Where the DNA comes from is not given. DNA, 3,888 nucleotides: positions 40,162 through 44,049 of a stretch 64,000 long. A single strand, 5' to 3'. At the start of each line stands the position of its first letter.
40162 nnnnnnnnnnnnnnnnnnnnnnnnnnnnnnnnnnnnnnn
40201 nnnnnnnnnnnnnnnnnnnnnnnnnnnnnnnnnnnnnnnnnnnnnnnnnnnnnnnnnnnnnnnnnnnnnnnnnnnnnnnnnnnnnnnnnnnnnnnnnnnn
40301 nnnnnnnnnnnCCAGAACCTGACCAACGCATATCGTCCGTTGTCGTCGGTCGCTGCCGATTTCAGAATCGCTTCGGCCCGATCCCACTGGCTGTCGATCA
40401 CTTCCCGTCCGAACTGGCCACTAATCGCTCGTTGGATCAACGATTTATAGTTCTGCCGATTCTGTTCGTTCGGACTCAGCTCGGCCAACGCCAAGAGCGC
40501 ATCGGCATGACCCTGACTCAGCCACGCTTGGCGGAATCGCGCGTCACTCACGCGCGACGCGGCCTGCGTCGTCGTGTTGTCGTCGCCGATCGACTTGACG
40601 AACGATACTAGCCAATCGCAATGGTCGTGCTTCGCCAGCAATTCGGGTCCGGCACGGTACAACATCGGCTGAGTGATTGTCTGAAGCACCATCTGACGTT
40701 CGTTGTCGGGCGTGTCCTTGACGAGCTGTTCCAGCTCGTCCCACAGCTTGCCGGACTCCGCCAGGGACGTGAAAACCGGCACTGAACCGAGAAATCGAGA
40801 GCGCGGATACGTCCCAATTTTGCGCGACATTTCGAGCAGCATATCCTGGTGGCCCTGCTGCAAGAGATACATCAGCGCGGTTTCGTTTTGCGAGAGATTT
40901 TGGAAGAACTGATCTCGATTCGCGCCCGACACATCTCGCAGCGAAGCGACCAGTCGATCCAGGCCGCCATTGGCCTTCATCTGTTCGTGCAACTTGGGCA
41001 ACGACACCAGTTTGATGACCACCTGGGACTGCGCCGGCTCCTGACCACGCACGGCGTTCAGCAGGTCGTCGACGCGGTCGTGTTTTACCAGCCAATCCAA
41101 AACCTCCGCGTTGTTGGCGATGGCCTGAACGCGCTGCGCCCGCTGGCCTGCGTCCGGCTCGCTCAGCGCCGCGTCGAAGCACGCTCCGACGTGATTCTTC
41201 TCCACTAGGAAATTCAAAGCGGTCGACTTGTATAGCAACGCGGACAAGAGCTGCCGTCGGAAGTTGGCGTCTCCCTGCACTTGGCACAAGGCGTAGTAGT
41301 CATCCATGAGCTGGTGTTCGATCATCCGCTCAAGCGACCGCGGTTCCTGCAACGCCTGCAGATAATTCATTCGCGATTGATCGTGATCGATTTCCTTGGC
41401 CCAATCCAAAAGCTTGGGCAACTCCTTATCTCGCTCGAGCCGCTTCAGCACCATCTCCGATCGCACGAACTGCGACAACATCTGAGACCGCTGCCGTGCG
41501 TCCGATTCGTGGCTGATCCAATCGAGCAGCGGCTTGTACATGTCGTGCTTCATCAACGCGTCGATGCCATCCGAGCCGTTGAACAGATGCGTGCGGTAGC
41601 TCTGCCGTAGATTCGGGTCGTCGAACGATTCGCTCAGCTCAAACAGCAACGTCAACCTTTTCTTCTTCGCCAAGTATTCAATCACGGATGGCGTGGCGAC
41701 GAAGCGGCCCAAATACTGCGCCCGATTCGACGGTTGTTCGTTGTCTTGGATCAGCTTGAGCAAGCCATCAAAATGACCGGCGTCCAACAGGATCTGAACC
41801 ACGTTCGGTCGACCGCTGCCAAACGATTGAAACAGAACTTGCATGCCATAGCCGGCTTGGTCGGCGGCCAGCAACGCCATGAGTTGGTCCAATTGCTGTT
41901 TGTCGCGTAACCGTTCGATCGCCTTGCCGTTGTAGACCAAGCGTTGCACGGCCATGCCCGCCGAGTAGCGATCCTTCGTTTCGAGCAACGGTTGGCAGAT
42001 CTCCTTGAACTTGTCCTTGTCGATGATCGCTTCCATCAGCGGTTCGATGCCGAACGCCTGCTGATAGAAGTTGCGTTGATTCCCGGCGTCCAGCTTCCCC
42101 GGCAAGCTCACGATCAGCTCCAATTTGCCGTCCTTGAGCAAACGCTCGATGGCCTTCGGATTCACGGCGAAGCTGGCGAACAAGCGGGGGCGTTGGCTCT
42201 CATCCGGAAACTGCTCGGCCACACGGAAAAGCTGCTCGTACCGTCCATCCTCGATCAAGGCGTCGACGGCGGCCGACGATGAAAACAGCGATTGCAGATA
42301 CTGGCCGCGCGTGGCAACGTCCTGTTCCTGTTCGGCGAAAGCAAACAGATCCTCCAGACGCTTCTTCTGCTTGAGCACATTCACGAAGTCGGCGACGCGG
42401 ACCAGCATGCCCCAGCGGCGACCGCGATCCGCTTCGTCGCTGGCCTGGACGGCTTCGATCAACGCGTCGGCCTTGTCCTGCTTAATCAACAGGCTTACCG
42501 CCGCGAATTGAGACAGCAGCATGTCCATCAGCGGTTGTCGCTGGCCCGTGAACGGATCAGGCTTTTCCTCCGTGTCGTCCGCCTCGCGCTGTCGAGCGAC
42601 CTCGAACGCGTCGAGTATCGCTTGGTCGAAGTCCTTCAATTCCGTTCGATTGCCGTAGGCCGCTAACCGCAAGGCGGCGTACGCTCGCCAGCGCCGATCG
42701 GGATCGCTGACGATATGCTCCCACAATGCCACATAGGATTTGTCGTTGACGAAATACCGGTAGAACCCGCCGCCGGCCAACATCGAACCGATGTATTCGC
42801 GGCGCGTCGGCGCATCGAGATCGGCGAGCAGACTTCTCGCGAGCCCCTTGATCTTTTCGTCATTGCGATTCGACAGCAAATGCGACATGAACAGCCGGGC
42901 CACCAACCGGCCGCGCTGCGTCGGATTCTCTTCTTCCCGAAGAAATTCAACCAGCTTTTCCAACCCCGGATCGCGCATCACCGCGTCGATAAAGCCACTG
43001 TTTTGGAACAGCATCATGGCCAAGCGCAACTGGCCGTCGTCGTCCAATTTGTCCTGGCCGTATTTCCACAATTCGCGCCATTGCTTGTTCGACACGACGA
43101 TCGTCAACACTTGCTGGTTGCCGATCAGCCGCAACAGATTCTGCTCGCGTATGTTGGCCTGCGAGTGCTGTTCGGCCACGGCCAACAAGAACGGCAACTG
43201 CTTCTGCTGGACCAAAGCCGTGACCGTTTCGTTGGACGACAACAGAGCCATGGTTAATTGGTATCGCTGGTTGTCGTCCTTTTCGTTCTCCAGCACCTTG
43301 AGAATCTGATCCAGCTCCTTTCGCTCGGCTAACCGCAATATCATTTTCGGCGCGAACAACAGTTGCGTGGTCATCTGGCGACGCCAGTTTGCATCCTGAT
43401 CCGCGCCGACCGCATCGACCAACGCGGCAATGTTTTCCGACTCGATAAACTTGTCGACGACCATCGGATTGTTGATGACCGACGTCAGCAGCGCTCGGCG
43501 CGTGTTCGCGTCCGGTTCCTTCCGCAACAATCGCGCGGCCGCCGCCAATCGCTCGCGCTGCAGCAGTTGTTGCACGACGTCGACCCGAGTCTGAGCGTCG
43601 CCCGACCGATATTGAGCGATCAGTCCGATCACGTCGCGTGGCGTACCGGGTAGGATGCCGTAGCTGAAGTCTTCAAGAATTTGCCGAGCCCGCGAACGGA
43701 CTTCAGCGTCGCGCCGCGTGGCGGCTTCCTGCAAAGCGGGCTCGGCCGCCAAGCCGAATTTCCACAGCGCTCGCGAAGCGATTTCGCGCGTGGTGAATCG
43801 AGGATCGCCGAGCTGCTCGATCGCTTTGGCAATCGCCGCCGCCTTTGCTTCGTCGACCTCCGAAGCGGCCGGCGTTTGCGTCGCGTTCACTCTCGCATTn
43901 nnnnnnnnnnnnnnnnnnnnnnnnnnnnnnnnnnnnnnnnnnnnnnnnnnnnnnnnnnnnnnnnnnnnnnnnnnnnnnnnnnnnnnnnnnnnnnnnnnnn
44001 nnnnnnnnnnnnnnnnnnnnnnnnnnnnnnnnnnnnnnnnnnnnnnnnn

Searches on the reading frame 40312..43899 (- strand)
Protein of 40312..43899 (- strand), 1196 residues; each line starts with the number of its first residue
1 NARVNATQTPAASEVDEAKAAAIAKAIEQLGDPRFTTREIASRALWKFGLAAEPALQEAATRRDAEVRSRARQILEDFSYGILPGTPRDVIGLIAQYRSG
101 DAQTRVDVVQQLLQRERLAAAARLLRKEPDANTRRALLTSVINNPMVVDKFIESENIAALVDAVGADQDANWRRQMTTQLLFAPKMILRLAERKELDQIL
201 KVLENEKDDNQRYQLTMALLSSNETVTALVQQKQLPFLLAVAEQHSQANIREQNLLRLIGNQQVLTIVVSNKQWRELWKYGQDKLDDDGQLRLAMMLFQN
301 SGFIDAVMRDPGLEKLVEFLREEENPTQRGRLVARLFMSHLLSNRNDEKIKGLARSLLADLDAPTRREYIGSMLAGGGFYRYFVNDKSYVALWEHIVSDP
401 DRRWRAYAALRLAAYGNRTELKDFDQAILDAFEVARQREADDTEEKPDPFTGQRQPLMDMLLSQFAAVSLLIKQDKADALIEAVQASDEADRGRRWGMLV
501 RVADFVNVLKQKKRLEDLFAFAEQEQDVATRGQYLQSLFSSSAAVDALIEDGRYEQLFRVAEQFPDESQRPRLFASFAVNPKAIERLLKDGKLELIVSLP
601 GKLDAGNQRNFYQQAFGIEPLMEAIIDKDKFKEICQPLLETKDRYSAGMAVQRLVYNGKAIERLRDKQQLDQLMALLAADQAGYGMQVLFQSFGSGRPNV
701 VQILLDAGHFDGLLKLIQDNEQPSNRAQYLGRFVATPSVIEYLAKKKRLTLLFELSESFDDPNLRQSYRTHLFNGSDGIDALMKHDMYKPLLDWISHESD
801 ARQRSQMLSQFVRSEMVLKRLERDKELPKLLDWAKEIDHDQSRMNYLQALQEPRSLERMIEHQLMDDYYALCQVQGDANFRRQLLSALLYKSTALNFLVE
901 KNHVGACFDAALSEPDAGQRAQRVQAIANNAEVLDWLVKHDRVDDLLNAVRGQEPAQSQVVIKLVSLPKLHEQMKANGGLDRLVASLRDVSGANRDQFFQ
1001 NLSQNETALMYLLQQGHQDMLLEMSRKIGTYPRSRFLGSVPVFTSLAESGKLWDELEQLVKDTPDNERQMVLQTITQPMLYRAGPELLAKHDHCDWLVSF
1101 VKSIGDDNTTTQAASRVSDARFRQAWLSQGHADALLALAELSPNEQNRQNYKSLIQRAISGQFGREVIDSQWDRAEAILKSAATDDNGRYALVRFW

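Call 67: predict_structure(alignment_id=A4)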
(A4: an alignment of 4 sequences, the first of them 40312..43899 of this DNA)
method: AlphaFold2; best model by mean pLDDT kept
length: 1196 residues; sequences in the alignment: 4
mean_pLDDT: 81.1   pTM: 0.45
mean pLDDT of the five models: 81.1, 78.3, 76.6, 75.4, 74.6
residues with pLDDT >= 90: 135; 70-90: 911; 50-70: 123; < 50: 27
segments of 3 or more residues with pLDDT < 50: 1-14, 442-446
pLDDT, mean of each block of 10 residues (from residue 1): 26 57 87 81 83 86 84 85 79 87 85 80 81 76 68 62 67 76 83 85 85 86 87 90 83 85 83 85 83 81 70 70 82 76 52 65 85 69 62 85 85 70 85 81 50 66 87 90 84 90 92 88 87 91 91 90 86 89 89 89 83 88 91 85 79 86 89 83 78 84 89 88 89 90 91 88 86 80 88 85 85 89 90 87 88 89 91 83 88 87 89 87 85 83 85 82 78 70 70 78 82 84 86 86 85 87 81 78 77 84 76 80 82 85 72 65 74 75 57 53
secondary structure, 60 per line:
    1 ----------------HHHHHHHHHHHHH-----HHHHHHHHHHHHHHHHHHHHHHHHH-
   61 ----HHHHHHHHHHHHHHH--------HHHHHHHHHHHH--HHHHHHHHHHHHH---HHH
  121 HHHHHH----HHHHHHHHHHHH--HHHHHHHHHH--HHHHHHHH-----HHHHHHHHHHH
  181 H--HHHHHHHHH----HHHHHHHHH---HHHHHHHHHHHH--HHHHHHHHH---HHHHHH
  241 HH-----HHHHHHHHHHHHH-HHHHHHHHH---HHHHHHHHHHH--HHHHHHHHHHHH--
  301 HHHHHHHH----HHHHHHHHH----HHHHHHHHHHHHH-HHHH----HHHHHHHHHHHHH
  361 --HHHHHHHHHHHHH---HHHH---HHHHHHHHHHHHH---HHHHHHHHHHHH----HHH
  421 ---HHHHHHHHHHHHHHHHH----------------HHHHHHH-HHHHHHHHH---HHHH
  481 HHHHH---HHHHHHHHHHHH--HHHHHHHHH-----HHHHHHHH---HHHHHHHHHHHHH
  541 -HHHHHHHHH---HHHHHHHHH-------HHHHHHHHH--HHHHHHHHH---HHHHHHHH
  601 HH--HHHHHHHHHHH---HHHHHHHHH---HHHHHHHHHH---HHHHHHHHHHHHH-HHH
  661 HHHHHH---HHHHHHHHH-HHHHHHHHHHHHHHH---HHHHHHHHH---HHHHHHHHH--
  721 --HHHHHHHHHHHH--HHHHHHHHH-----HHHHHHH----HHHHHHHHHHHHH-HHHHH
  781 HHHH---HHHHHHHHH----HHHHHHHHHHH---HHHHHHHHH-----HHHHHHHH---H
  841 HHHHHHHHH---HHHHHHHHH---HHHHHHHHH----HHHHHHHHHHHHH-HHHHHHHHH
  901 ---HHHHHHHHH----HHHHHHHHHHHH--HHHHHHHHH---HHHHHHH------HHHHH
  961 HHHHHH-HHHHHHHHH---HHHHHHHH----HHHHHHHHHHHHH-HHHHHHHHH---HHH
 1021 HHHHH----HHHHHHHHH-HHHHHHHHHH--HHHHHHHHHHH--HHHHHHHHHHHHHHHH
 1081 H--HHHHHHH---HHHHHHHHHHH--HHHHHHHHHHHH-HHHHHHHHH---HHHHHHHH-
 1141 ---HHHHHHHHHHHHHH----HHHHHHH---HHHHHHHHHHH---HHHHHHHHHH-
elements in order (helices of 4 or more, strands of 3 or more residues): H17-29 H35-59 H65-79 H88-99 H102-114 H118-126 H131-142 H145-154 H157-164 H170-181 H184-192 H197-205 H209-220 H223-231 H235-242 H248-260 H262-270 H274-284 H287-298 H301-308 H313-321 H326-338 H340-343 H348-360 H363-375 H379-382 H386-398 H402-413 H424-440 H457-463 H465-473 H477-485 H489-500 H503-511 H517-524 H528-540 H542-550 H554-562 H570-578 H581-589 H593-602 H605-615 H619-627 H631-640 H644-656 H658-666 H670-678 H680-694 H698-706 H710-718 H723-734 H737-745 H751-757 H762-774 H776-784 H788-796 H801-811 H815-823 H829-836 H840-849 H853-861 H865-873 H878-890 H892-900 H904-912 H917-928 H931-939 H943-949 H956-966 H968-976 H980-987 H992-1004 H1006-1014 H1018-1025 H1030-1038 H1040-1049 H1052-1062 H1065-1081 H1084-1090 H1094-1104 H1107-1118 H1120-1128 H1132-1139 H1144-1157 H1162-1168 H1172-1182 H1186-1195

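Call 69: fold_search(model_id=the predicted structure, library=pdb)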
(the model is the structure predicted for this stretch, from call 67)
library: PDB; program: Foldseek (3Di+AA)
matches with E <= 10: 1294; with E <= 0.001: 184
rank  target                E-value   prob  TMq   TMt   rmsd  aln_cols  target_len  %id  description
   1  9f44_A                4.8e-08  1.00  0.16  0.10  35.2      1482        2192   12  cryo-EM structure of LST2 TOS peptide bound to human mTOR complex 1 (released 2024-08-14)
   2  7z8t_D                5.7e-08  1.00  0.29  0.30  32.7      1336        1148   11  CAND1-SCF-SKP2 CAND1 engaged SCF rocked (released 2023-04-19)
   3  7z8v_D                6.4e-08  1.00  0.24  0.24  32.0      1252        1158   12  CAND1-SCF-SKP2 (SKP1deldel) CAND1 engaged SCF rocked (released 2023-04-19)
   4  7zbz_D                1.1e-07  1.00  0.25  0.26  32.1      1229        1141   12  CAND1 delhairpin-SCF-SKP2 CAND1 partly engaged SCF partly rocked (released 2023-04-19)
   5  9g33_UJ               1.3e-07  1.00  0.15  0.12  63.6      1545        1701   12  Stalled 90S - Utp23-Krr1-deltaC3 (released 2025-06-18)
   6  7pea_A                1.9e-07  1.00  0.16  0.11  31.6      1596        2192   11  cryo-EM structure of DEPTOR bound to human mTOR complex 1, overall refinement (released 2021-09-08)
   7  9ed8_A                2.2e-07  1.00  0.27  0.16  33.9      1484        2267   11  Intermediate state of mTOR on membrane (released 2025-09-10)
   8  7uxc_A                3.1e-07  1.00  0.24  0.15  34.9      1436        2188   12  cryo-EM structure of the mTORC1-TFEB-Rag-Ragulator complex with symmetry expansion (released 2022-11-30)
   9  6sb0_A                5.3e-07  1.00  0.20  0.13  35.3      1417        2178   12  cryo-EM structure of mTORC1 bound to PRAS40-fused active RagA/C GTPases (released 2019-10-16)
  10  8bt6                  5.7e-07  1.00  0.26  0.14  42.7      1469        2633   12  Crystal structure of Toxoplasma gondii glideosome-associated connector (released 2023-04-05)
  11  7pe8_A                6.6e-07  1.00  0.15  0.09  33.4      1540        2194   12  cryo-EM structure of DEPTOR bound to human mTOR complex 2, focussed on one protomer (released 2021-09-08)
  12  3w3y_A                7.4e-07  1.00  0.25  0.28  21.0      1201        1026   11  Crystal structure of Kap121p bound to Nup53p (released 2013-04-10)
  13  5h2v_A                1.1e-06  1.00  0.24  0.26  21.7      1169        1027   10  Crystal structure of the karyopherin Kap121p bound to the SUMO protease Ulp1p (released 2016-12-14)
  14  3w3t                  1.3e-06  1.00  0.22  0.24  20.4      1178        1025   12  Crystal structure of Kap121p (released 2013-04-10)
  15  8or2_C                1.3e-06  1.00  0.23  0.23  29.5      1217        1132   11  CAND1-CUL1-RBX1-DCNL1 (released 2023-06-28)
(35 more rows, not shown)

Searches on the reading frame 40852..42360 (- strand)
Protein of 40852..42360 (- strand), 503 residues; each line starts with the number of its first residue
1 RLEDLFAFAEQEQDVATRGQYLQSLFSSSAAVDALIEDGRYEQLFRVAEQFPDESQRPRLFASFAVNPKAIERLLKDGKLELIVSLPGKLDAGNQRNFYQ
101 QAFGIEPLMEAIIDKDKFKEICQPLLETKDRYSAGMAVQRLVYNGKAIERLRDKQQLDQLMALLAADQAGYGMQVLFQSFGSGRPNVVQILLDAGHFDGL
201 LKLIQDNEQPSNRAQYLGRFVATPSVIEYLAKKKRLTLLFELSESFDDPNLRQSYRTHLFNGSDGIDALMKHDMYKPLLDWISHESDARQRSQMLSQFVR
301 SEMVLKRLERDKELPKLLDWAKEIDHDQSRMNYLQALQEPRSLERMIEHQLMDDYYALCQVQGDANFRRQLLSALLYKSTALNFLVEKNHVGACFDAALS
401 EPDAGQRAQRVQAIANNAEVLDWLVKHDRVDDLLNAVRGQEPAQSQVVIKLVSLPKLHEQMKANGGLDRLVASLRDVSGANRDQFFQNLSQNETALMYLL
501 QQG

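Call 62: search_protein_families(library=pfam, proteins=[window:40852-42360:-], max_evalue=5)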
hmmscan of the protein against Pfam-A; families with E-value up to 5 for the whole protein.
window:40852-42360:- (503 aa): 2 families
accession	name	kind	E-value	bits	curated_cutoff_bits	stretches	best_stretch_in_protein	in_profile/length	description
PF12796.13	Ank_2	-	0.0012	19.8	27.3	1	108-195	1-83/90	Ankyrin repeats (3 copies)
PF13338.12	AbiEi_4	-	0.079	13.5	25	0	3-46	1-43/49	Transcriptional regulator, AbiEi antitoxin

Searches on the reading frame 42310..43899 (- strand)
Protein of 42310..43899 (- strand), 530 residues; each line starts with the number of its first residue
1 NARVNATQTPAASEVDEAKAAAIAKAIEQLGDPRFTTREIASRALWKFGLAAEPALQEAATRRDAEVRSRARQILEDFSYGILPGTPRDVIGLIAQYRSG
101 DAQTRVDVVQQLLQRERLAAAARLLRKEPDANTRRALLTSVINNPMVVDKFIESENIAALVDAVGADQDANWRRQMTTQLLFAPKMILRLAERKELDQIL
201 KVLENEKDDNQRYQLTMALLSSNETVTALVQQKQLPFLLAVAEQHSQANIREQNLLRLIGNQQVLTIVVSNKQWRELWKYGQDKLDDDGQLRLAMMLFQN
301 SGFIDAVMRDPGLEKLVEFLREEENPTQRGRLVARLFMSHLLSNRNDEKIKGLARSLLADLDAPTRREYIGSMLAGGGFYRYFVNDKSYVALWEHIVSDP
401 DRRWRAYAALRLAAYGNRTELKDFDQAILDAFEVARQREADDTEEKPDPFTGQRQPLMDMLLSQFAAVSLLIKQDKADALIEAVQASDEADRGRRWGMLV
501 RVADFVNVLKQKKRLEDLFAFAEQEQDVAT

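Call 62: search_protein_families(library=pfam, proteins=[window:42310-43899:-], max_evalue=5)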
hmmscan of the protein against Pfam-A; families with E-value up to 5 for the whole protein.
window:42310-43899:- (530 aa): 4 families
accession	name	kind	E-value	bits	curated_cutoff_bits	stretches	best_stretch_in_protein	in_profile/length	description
PF13646.12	HEAT_2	-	1.6e-07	32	27.7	2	24-109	2-83/88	HEAT repeats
PF07176.17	DUF1400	-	0.0015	19.2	23.4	1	116-165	32-81/127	Alpha/beta hydrolase of unknown function (DUF1400)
PF11957.13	efThoc1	-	0.053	12.7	27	1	168-218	244-290/490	THO complex subunit 1 transcription elongation factor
PF17920.6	TetR_C_16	-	0.66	10.7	26.2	1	346-388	44-86/107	Tetracyclin repressor-like, C-terminal domain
